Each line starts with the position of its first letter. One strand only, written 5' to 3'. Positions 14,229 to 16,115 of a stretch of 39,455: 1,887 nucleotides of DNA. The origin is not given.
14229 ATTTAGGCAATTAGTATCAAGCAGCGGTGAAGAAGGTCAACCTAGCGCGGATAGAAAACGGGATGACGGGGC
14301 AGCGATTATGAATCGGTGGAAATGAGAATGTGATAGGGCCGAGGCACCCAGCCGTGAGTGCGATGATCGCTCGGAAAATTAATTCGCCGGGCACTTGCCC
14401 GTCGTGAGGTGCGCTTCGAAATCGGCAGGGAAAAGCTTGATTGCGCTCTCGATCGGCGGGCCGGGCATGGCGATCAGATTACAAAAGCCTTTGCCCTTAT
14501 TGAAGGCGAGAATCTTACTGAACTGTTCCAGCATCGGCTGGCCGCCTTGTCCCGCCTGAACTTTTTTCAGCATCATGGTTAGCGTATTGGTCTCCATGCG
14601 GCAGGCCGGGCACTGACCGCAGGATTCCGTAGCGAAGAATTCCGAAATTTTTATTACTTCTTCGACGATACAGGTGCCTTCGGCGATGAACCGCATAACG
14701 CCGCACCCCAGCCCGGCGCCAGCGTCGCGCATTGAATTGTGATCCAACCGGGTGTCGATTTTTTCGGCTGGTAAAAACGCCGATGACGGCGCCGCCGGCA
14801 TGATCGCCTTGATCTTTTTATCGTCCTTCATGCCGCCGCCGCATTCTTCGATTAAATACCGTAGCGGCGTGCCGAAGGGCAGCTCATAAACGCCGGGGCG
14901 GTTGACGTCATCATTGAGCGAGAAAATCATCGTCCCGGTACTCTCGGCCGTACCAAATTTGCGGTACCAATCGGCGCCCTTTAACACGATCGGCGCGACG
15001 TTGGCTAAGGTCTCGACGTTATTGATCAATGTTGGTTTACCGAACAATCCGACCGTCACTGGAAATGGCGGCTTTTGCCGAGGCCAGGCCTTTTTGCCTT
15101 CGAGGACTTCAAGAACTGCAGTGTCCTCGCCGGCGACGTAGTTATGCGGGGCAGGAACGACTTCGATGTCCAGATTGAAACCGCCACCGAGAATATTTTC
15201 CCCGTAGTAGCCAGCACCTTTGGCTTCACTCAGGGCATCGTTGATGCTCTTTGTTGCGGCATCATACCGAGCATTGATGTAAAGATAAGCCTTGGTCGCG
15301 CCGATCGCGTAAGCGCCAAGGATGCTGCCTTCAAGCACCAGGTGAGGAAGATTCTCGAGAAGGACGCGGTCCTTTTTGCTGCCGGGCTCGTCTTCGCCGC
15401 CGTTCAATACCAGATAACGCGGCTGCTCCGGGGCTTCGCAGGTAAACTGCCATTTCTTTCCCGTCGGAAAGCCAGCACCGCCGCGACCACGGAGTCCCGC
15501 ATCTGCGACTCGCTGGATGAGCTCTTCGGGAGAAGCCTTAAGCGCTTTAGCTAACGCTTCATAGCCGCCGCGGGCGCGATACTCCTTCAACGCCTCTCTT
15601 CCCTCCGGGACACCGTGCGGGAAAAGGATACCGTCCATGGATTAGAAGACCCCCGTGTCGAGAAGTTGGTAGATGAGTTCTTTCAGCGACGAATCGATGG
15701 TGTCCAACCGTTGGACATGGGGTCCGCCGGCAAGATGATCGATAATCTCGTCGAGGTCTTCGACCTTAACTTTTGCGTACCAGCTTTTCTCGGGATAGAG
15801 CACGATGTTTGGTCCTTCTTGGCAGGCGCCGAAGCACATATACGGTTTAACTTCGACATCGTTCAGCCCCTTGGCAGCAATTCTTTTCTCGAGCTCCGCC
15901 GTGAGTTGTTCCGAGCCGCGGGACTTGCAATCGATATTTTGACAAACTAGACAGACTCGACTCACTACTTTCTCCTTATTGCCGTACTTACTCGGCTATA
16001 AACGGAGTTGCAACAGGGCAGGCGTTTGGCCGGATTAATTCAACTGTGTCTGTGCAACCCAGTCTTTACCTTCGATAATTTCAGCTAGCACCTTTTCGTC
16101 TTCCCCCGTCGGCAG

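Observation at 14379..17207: BoxB-like diiron oxygenase with a NuoF-like flavoprotein and a thioredoxin-like 2Fe-2S ferredoxin instead of BoxA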

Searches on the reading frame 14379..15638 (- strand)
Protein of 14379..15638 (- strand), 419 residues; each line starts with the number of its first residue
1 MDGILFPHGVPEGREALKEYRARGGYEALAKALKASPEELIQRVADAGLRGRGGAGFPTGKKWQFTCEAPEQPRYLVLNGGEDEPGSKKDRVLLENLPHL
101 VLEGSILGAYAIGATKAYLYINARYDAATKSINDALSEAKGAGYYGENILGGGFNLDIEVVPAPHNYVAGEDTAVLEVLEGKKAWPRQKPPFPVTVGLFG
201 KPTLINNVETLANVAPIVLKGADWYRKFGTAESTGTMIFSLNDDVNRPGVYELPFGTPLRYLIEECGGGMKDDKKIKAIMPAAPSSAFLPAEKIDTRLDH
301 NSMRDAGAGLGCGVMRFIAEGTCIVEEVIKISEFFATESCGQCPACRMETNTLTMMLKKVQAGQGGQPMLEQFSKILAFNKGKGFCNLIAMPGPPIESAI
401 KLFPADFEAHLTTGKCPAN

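Call 3: search_protein_families(library=pfam, proteins=[window:14379-15638:-], max_evalue=0.01)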
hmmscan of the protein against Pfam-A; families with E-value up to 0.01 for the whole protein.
window:14379-15638:- (419 aa): 4 families
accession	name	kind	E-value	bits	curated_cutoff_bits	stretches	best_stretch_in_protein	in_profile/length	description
PF01512.22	Complex1_51K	-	5.5e-42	143.6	31.2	1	44-215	1-149/150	Nuo51 FMN-binding domain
PF10589.14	NADH_4Fe-4S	-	1.3e-16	60.7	23.5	1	330-410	5-85/85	NADH-ubiquinone oxidoreductase-F iron-sulfur binding region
PF10531.15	SLBB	-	1e-08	35.3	27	1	245-273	8-36/55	SLBB domain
PF22461.2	SLBB_2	-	0.002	18.6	27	1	244-296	8-61/79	SLBB domain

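Call 4: search_protein_families(library=ncbifam, proteins=[window:14379-15638:-], max_evalue=0.01)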
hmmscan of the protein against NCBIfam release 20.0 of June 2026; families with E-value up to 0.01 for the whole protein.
window:14379-15638:- (419 aa): 6 families
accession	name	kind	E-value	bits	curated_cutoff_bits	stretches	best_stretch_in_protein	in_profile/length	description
TIGR01959.1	nuoF_fam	equivalog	4.6e-129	430.4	558.65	1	15-410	12-409/410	NADH-quinone oxidoreductase subunit NuoF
NF008436.0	PRK11278.1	equivalog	1.4e-103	347.2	749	1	17-412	27-427/448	NADH-quinone oxidoreductase subunit NuoF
NF010120.0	PRK13596.1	equivalog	9.9e-100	334.1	389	1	15-411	18-417/433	NADH-quinone oxidoreductase subunit NuoF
TIGR01945.1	rnfC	subfamily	6.5e-16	57.9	245.95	1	29-276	113-324/435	RnfABCDGE type electron transport complex subunit C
NF003454.1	PRK05035.1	equivalog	1.4e-15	56.8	345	1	30-280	116-329/556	electron transport complex subunit RsxC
TIGR04481.1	PR_assoc_PrdC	equivalog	3.5e-11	42.6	490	1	38-271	74-273/425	proline reductase-associated electron transfer protein PrdC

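Call 15: search_solved_structures(query=window:14379-15638:-, max_evalue=1e-20)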
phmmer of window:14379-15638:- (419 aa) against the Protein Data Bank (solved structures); distinct sequences matched with E-value up to 1e-20: 61 (the best 60 are shown).
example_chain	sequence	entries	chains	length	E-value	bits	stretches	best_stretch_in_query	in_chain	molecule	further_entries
9n5u_B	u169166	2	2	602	2.3e-105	356.3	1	15-418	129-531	NfnB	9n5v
7q5y_C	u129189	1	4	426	9.2e-101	341.2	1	16-410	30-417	NADH-quinone oxidoreductase subunit F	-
9fe7_B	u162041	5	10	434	9.4e-101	341.1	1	16-410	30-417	NADH-quinone oxidoreductase subunit F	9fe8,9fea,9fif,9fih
6hl2_B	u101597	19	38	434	1e-100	341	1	16-410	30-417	NADH-quinone oxidoreductase subunit F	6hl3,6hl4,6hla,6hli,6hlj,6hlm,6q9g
6q9c_B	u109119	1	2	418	1.3e-100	340.7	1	16-410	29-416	NADH-quinone oxidoreductase subunit F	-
6r7p_B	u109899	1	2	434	2.6e-100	339.6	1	16-410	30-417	NADH-quinone oxidoreductase subunit F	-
6q9k_B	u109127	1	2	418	3.3e-100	339.3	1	16-410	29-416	NADH-quinone oxidoreductase subunit F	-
9fii_B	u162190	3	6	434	3.7e-100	339.2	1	16-410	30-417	NADH-quinone oxidoreductase subunit F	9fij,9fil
2fug_1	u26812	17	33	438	4.8e-100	338.8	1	4-407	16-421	NADH-quinone oxidoreductase chain 1 | NADH-QUINONE OXIDOREDUCTASE SUBUNIT 1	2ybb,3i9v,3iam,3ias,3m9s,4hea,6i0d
7t2r_B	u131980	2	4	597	7.4e-100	338.2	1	15-418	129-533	NiFe hydrogenase subunit B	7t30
9fdj_B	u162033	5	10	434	1.2e-99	337.5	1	16-410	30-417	NADH-quinone oxidoreductase subunit F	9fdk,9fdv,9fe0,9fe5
7p5h_B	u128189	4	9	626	1.8e-99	336.9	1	15-418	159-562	Fe-hydrogenase, subunit beta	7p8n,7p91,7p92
7q4v_B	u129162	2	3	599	1e-98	334.4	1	15-418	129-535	Iron hydrogenase HydB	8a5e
7q4w_B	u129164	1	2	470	1.3e-98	334.1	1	18-418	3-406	Iron hydrogenase HydB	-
8e9g_F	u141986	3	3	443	8.4e-98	331.4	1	16-417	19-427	NADH-quinone oxidoreductase subunit F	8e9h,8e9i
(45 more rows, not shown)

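Call 45: search_solved_structures(query=window:14379-15638:-, max_evalue=1e-99, show_alignments=2)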
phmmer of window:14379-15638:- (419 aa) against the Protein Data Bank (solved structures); distinct sequences matched with E-value up to 1e-99: 10.
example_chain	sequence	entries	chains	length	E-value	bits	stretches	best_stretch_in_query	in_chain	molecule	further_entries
9n5u_B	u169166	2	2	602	2.3e-105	356.3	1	15-418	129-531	NfnB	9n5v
7q5y_C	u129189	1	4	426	9.2e-101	341.2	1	16-410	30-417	NADH-quinone oxidoreductase subunit F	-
9fe7_B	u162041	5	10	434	9.4e-101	341.1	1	16-410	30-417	NADH-quinone oxidoreductase subunit F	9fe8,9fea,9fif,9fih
6hl2_B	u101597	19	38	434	1e-100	341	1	16-410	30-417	NADH-quinone oxidoreductase subunit F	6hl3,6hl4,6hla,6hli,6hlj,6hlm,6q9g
6q9c_B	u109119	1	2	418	1.3e-100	340.7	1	16-410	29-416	NADH-quinone oxidoreductase subunit F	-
6r7p_B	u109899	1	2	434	2.6e-100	339.6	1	16-410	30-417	NADH-quinone oxidoreductase subunit F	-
6q9k_B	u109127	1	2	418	3.3e-100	339.3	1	16-410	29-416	NADH-quinone oxidoreductase subunit F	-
9fii_B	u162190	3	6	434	3.7e-100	339.2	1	16-410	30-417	NADH-quinone oxidoreductase subunit F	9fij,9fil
2fug_1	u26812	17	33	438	4.8e-100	338.8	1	4-407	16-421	NADH-quinone oxidoreductase chain 1 | NADH-QUINONE OXIDOREDUCTASE SUBUNIT 1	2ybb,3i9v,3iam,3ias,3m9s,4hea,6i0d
7t2r_B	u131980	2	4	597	7.4e-100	338.2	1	15-418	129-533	NiFe hydrogenase subunit B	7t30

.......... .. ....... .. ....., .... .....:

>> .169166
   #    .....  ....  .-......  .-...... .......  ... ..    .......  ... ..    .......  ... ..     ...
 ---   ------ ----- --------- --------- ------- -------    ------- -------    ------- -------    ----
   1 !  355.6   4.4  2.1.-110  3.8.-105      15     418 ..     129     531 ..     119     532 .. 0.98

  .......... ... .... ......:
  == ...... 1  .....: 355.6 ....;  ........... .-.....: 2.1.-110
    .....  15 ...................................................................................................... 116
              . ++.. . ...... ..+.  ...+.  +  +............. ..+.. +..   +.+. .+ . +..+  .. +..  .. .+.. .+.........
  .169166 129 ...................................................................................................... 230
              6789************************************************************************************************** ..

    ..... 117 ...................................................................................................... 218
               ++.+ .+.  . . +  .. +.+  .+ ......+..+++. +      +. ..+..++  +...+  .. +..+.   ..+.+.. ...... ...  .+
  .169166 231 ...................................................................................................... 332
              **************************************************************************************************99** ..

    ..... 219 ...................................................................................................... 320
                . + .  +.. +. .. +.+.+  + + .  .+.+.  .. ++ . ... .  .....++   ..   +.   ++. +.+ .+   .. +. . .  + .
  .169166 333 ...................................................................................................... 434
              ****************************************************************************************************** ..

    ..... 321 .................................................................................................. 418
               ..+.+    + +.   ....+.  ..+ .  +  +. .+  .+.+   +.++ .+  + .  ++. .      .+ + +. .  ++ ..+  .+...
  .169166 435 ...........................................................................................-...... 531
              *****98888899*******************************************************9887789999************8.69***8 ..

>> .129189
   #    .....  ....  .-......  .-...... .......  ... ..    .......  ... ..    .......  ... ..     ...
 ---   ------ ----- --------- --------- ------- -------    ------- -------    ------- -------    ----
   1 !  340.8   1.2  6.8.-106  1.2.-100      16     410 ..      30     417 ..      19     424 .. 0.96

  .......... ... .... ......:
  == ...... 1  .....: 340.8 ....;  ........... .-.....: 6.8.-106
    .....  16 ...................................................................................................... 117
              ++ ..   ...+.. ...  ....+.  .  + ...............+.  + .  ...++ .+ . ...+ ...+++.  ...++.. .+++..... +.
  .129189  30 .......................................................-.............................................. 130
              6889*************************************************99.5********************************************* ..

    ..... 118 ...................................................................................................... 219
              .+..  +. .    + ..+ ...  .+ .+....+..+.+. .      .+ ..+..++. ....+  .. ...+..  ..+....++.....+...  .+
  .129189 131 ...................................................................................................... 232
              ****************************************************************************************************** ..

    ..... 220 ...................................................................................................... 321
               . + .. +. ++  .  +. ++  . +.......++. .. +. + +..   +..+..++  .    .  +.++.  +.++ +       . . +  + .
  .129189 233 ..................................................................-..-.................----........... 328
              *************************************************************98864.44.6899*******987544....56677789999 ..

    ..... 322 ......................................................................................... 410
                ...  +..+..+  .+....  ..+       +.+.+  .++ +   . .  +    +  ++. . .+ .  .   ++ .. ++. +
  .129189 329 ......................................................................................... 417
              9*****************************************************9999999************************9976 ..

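Call 57: list_cluster_members(proteins=[P0297, P0069, window:16035-17141:-, window:14379-15638:-, window:15642-15965:-])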
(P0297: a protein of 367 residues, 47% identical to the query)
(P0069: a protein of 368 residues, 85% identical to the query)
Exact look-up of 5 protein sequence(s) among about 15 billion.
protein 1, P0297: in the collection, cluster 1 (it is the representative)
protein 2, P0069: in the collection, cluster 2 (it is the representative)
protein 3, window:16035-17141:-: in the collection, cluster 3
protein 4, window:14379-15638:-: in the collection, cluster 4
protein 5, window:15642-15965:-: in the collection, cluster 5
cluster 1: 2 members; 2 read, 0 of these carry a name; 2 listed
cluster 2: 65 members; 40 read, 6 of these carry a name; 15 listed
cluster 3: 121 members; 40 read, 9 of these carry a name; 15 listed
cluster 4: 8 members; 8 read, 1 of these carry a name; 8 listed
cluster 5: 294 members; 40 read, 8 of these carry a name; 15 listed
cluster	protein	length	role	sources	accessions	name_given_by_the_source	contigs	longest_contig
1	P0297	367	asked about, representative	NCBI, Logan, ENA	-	-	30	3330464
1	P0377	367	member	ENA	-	-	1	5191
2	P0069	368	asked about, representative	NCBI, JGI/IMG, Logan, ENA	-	-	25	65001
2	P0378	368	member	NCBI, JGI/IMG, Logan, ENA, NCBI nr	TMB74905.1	MAG: hypothetical protein E6J54_00600 [Deltaproteobacteria bacterium]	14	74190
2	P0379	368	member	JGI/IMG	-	benzoyl-CoA 2,3-epoxidase subunit B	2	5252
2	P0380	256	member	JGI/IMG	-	benzoyl-CoA 2,3-dioxygenase component B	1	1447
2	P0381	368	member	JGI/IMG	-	benzoyl-CoA 2,3-dioxygenase component B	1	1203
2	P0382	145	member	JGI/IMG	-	hypothetical protein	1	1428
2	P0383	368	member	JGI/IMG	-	benzoyl-CoA 2,3-epoxidase subunit B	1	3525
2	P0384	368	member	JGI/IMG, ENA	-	-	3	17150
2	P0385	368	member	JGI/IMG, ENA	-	-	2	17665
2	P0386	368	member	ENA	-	-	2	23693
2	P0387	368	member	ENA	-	-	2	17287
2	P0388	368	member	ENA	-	-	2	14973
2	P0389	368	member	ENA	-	-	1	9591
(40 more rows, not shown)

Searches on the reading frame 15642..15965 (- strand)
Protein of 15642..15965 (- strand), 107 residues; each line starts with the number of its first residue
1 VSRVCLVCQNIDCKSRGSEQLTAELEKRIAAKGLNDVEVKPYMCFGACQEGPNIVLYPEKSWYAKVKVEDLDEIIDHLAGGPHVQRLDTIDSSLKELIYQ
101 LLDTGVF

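Call 3: search_protein_families(library=pfam, proteins=[window:15642-15965:-], max_evalue=0.01)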
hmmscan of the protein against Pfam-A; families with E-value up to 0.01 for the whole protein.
window:15642-15965:- (107 aa): 3 families
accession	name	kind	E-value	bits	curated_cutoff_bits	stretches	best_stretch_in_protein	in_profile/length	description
PF01257.25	2Fe-2S_thioredx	-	1.3e-08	35.3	24.8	1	5-78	68-144/145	Thioredoxin-like [2Fe-2S] ferredoxin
PF07845.16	DUF1636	-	0.0026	18.6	31.6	1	4-63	3-69/117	Protein of unknown function (DUF1636)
PF06999.17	Suc_Fer-like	-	0.0045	17.5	34.9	1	20-78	117-178/191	Sucrase/ferredoxin-like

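Call 4: search_protein_families(library=ncbifam, proteins=[window:15642-15965:-], max_evalue=0.01)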
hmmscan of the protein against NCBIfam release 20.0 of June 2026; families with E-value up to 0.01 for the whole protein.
window:15642-15965:- (107 aa): 9 families
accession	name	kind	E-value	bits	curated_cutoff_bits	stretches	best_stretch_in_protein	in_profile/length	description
NF041612.1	fdxn_Clost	equivalog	1.6e-12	47.9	150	1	10-87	21-100/102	2Fe-2S ferredoxin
NF041613.1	fdxn_Azotob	equivalog_domain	2.6e-09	37.3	195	1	13-84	24-98/107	2Fe-2S ferredoxin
TIGR01958.1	nuoE_fam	subfamily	5.5e-09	36.3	142.4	1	7-78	73-147/148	NADH-quinone oxidoreductase subunit NuoE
NF004638.0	PRK05988.1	equivalog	1.9e-06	27.8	198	1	4-77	80-156/159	formate dehydrogenase subunit gamma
NF005724.0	PRK07539.1-4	equivalog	2.9e-06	27.3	280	1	7-83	98-177/240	NADH-quinone oxidoreductase subunit NuoE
NF005722.0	PRK07539.1-2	equivalog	6.2e-06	26.4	141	1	3-77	78-155/157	NADH-quinone oxidoreductase subunit NuoE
NF005725.0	PRK07539.1-5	equivalog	2.6e-05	24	220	1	6-78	96-171/174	NADH-quinone oxidoreductase subunit NuoE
NF009040.0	PRK12373.1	equivalog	0.00044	20.1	514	1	7-82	95-173/400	NADH-quinone oxidoreductase subunit E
NF005723.0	PRK07539.1-3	equivalog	0.0025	17.7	226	1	7-78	81-156/158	NADH-quinone oxidoreductase subunit NuoE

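Call 16: search_solved_structures(query=window:15642-15965:-, max_evalue=0.01, show_alignments=2)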
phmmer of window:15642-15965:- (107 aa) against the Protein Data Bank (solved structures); distinct sequences matched with E-value up to 0.01: 11.
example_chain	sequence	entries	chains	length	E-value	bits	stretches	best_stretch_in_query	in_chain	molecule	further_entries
7q4v_B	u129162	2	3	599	1.6e-12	50.7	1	5-87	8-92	Iron hydrogenase HydB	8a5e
1f37_A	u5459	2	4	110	3.3e-12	49.7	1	12-87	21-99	FERREDOXIN [2FE-2S] | [2Fe-2S] ferredoxin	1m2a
7t2r_B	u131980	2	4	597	3.2e-11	46.5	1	5-97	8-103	NiFe hydrogenase subunit B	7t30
1m2b_A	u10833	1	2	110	8.5e-11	45.1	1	12-87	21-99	[2Fe-2S] ferredoxin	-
1m2d_A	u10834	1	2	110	8.7e-11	45.1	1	12-87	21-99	[2Fe-2S] ferredoxin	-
9mqx_B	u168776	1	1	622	1.5e-07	34.7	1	4-88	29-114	NADH:ubiquinone oxidoreductase, NADH-binding (51 kD) subunit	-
5abr_A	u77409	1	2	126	7.1e-05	26.1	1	13-87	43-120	FERREDOXIN, 2FE-2S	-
7p5h_B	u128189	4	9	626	0.00019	24.7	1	37-107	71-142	Fe-hydrogenase, subunit beta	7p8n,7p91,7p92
8a6t_B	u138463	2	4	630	0.00052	23.3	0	34-77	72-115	Electron bifurcating hydrogenase subunit HydB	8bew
8a6t_C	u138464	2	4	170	0.0045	20.3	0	4-76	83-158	Electron bifurcating hydrogenase subunit HydC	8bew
5xtb_O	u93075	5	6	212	0.0078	19.5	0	7-81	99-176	NADH dehydrogenase [ubiquinone] flavoprotein 2, mitochondrial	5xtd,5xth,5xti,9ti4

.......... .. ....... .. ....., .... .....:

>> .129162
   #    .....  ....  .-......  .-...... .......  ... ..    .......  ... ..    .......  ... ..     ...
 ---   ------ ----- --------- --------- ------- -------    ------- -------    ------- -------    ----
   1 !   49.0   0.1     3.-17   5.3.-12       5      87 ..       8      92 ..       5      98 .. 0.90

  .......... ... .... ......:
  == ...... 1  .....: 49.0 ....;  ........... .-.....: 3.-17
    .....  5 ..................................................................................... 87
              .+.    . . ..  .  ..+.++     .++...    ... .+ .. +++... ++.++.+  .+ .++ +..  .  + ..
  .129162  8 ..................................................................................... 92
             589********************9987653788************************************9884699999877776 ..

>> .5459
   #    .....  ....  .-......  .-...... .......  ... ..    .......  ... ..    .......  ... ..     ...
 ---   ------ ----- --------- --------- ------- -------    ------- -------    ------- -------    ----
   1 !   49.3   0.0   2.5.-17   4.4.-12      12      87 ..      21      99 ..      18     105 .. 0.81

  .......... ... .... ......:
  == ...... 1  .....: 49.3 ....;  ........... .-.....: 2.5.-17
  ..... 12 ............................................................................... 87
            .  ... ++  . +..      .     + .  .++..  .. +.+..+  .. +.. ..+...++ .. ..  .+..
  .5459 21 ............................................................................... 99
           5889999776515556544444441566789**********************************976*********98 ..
